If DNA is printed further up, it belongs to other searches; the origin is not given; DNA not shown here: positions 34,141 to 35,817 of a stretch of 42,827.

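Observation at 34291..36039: T-box riboswitch controlling a divergent TrpD-like gene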

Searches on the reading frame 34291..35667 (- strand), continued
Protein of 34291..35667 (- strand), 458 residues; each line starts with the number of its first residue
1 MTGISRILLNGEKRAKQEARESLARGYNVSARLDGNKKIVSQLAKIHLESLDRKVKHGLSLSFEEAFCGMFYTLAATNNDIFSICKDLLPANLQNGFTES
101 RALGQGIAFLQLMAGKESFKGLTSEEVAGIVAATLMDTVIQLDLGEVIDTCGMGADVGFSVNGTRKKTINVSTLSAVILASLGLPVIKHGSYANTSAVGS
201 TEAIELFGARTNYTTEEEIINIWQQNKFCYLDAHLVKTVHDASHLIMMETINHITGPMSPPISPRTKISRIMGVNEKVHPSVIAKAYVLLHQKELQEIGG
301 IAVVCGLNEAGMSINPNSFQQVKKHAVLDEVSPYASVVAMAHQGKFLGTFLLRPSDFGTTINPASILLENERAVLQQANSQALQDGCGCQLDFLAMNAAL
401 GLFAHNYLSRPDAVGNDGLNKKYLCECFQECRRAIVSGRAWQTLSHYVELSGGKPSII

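Call 114: search_protein_families(library=ncbifam, proteins=[L175:6451-6969:+, L175:7001-8380:+, L175:8845-9624:+, L175:9624-10787:+, L175:10783-11580:+, L175:11598-12413:+, L175:12504-13088:+, L158:6445-6975:+, L158:8481-9047:+, L158:11750-12121:+], max_evalue=0.00001)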
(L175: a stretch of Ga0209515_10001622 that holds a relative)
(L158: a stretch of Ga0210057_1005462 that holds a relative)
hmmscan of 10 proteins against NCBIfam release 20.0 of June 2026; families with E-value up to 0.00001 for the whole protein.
L175:6451-6969:+ (173 aa): 0 families

L175:7001-8380:+ (460 aa): 4 families
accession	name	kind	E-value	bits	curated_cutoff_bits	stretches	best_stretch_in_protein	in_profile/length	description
TIGR01245.1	trpD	equivalog_domain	1e-32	113.8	199.05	1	122-449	44-329/330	anthranilate phosphoribosyltransferase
NF011201.0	PRK14607.1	equivalog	6.3e-22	77.9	670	1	120-304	240-416/534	bifunctional anthranilate synthase component II/anthranilate phosphoribosyltransferase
NF007073.0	PRK09522.1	equivalog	1.5e-08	34.1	738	1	124-265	249-385/531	bifunctional anthranilate synthase glutamate amidotransferase component TrpG/anthranilate phosphoribosyltransferase TrpD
NF005635.0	PRK07394.1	equivalog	3.6e-06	26.5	287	0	165-232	93-162/348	hypothetical protein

L175:8845-9624:+ (260 aa): 15 families
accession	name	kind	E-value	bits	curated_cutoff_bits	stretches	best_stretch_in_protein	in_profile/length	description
NF001377.0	PRK00278.2-4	equivalog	1.3e-84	283.4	260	1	1-259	1-256/259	indole-3-glycerol phosphate synthase TrpC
NF006945.0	PRK09427.1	equivalog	2.6e-70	237.3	380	1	2-252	8-251/461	bifunctional indole-3-glycerol-phosphate synthase TrpC/phosphoribosylanthranilate isomerase TrpF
NF001373.0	PRK00278.1-6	equivalog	3.5e-70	236.2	317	1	2-258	3-260/263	indole-3-glycerol phosphate synthase TrpC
NF001369.0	PRK00278.1-1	equivalog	2.9e-66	223.4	329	1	1-258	3-257/271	indole-3-glycerol phosphate synthase TrpC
NF001378.0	PRK00278.2-5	equivalog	5.6e-66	222.4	360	1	3-259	2-259/263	indole-3-glycerol phosphate synthase TrpC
NF001372.0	PRK00278.1-4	subfamily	2e-63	214.2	370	1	2-258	30-291/295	indole-3-glycerol phosphate synthase TrpC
NF001370.0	PRK00278.1-2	equivalog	5.5e-63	212.7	348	1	2-250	3-252/266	indole-3-glycerol phosphate synthase TrpC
NF001375.0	PRK00278.2-2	equivalog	1.2e-62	211.6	360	1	4-258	2-247/255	indole-3-glycerol phosphate synthase TrpC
NF001376.0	PRK00278.2-3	equivalog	8.6e-62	208.9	284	1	33-252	25-245/255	indole-3-glycerol phosphate synthase TrpC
NF001371.0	PRK00278.1-3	equivalog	1.2e-60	205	307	1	1-260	2-253/255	indole-3-glycerol phosphate synthase TrpC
NF041303.1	Indglycph_syn_Halo_TrpC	equivalog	9.9e-50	169.2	380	1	39-248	30-239/250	indole-3-glycerol phosphate synthase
NF010562.0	PRK13957.1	equivalog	7.2e-49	166.2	414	1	3-258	9-251/252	indole-3-glycerol-phosphate synthase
NF001374.0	PRK00278.2-1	equivalog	3.5e-48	164.1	258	1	35-255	28-247/249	indole-3-glycerol phosphate synthase TrpC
NF010375.0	PRK13802.1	equivalog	2.5e-44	151.5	1386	1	1-251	1-249/695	bifunctional indole-3-glycerol phosphate synthase/tryptophan synthase subunit beta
NF003302.0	PRK04302.1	subfamily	2.7e-06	27.3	132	1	148-258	100-218/223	triose-phosphate isomerase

L175:9624-10787:+ (388 aa): 38 families (the best 25 are shown)
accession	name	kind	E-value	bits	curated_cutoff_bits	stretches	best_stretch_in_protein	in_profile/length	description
NF010376.0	PRK13803.1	equivalog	1.3e-197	658.3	819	1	2-387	209-595/600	bifunctional phosphoribosylanthranilate isomerase/tryptophan synthase subunit beta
TIGR00263.1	trpB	equivalog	8.9e-189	627.4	392.45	1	4-385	1-383/385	tryptophan synthase subunit beta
NF010375.0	PRK13802.1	equivalog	1.2e-146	489.7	1386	1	4-384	277-670/695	bifunctional indole-3-glycerol phosphate synthase/tryptophan synthase subunit beta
TIGR01415.1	trpB_rel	hypoth_equivalog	2e-57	194.8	518.85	1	48-385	63-414/419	TrpB-like pyridoxal phosphate-dependent enzyme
NF009057.0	PRK12391.1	equivalog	6.8e-57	193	366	1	50-385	76-424/441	TrpB-like pyridoxal phosphate-dependent enzyme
NF006390.0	PRK08639.1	equivalog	7.9e-19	67.9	421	1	43-256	16-214/418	threonine ammonia-lyase IlvA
TIGR02079.1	THD1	equivalog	2.2e-16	59.7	440.55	1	46-256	10-206/410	threonine ammonia-lyase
NF006094.0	PRK08246.1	subfamily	2.2e-14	53.6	331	1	35-254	6-200/310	serine/threonine dehydratase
NF005292.0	PRK06815.1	equivalog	1.1e-13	51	371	1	42-156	11-121/320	threonine/serine dehydratase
NF005680.0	PRK07476.1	equivalog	6e-12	45.2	413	1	53-172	23-136/326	hydroxyectoine utilization dehydratase EutB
NF003029.0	PRK03910.1-1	equivalog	1.5e-10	41.1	610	1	39-131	6-99/328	D-cysteine desulfhydrase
NF008735.0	PRK11761.1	equivalog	3.6e-10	39.6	413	0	45-168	5-126/296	cysteine synthase CysM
NF052482.1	sulfolyase_CuyA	equivalog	6.7e-10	38.3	450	1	47-177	9-148/332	D-cysteate sulfo-lyase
TIGR01127.1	ilvA_1Cterm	equivalog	9.3e-10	38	378.75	1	54-254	1-183/380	threonine ammonia-lyase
NF009130.0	PRK12483.1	subfamily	1.1e-09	37.4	801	1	50-253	34-220/521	threonine ammonia-lyase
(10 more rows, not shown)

L175:10783-11580:+ (266 aa): 2 families
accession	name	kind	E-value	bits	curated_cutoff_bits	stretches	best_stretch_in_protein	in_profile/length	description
TIGR00262.1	trpA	equivalog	7.7e-88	293.7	102.35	1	10-260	3-256/256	tryptophan synthase subunit alpha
NF009621.0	PRK13125.1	equivalog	1.6e-32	112.8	234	1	19-243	6-225/244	tryptophan synthase subunit alpha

L175:11598-12413:+ (272 aa): 2 families
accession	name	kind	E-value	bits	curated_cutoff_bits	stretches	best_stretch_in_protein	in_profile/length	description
TIGR00259.1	thylakoid_BtpA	subfamily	1.7e-61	208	153.4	1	14-257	2-246/257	BtpA/SgcQ family protein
NF045918.1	PhsystIBiosynBtpA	equivalog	4.1e-56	190.2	400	1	7-252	3-249/261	photosystem I biogenesis protein BtpA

L175:12504-13088:+ (195 aa): 1 family
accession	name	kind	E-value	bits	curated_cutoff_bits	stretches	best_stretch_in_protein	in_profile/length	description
TIGR01993.1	Pyr-5-nucltdase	equivalog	4.2e-12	46.2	142.9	1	4-169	2-167/183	pyrimidine 5'-nucleotidase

L158:6445-6975:+ (177 aa): 0 families

L158:8481-9047:+ (189 aa): 0 families

L158:11750-12121:+ (124 aa): 2 families
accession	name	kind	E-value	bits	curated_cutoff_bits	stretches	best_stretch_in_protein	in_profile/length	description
TIGR00262.1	trpA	equivalog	9.2e-18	64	102.35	1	13-120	6-114/256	tryptophan synthase subunit alpha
NF009621.0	PRK13125.1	equivalog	3.9e-10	39.5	234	1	18-116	5-96/244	tryptophan synthase subunit alpha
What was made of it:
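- On TrpD, anthranilate phosphoribosyltransferase (TIGR01245): The L175 orthologue scores 113.8 (call 114).
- The operon structure in L175 (call 114).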

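Call 115: search_protein_families(library=pfam, proteins=[L175:6451-6969:+, L158:6445-6975:+, L158:8481-9047:+, L175:12504-13088:+, L175:5481-6080:+, L175:4974-5465:+], max_evalue=0.05)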
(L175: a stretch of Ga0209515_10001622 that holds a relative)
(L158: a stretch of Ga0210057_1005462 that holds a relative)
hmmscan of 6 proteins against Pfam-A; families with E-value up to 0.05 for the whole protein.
L175:6451-6969:+ (173 aa): 1 family
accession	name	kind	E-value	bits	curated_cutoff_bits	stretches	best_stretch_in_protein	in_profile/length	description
PF01451.26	LMWPc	-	2.4e-13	50.9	23.2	1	6-154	1-134/144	Low molecular weight phosphotyrosine protein phosphatase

L158:6445-6975:+ (177 aa): 2 families
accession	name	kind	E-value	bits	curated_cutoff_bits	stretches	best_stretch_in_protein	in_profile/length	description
PF01451.26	LMWPc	-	1e-09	39.2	23.2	1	6-162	1-138/144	Low molecular weight phosphotyrosine protein phosphatase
PF02302.22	PTS_IIB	-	0.049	14.7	23.6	0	69-103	21-56/90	PTS system, Lactose/Cellobiose specific IIB subunit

L158:8481-9047:+ (189 aa): 0 families

L175:12504-13088:+ (195 aa): 1 family
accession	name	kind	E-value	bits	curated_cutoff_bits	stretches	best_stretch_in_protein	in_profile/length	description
PF00702.32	Hydrolase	-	6.6e-05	23.8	26.4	1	6-162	5-174/191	haloacid dehalogenase-like hydrolase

L175:5481-6080:+ (200 aa): 0 families

L175:4974-5465:+ (164 aa): 0 families
